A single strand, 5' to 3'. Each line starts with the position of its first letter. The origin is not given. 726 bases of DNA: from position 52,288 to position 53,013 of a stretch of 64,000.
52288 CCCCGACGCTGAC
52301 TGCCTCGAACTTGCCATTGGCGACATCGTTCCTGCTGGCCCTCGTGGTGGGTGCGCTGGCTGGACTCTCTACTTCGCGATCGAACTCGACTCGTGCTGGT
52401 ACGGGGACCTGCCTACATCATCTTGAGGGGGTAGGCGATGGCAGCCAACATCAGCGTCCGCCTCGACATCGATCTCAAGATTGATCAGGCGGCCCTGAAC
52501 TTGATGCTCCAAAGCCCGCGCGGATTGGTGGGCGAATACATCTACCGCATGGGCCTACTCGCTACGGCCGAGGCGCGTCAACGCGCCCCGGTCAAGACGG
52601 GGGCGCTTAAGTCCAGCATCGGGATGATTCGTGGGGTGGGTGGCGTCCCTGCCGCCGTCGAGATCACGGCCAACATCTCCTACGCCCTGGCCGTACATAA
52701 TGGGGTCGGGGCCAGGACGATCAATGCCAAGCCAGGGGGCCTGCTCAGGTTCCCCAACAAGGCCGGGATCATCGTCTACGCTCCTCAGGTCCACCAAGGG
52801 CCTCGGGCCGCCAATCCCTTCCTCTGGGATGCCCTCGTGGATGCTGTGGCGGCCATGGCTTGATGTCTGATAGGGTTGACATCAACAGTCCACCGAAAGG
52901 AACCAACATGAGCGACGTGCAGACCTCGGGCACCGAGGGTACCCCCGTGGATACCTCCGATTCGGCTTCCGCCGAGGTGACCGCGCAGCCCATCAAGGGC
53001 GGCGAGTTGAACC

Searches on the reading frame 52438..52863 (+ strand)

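Call 41: search_protein_families(library=phrogs, proteins=[window:52438-52863:+], max_evalue=0.01)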
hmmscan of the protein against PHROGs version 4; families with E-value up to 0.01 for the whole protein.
window:52438-52863:+ (141 aa): 2 families
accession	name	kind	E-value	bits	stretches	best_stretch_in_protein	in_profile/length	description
phrog_5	-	connector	3.4e-07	31.4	1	18-135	103-192/239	tail completion or Neck1 protein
phrog_16886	-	unknown function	0.0062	18.4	0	16-100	8-94/107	-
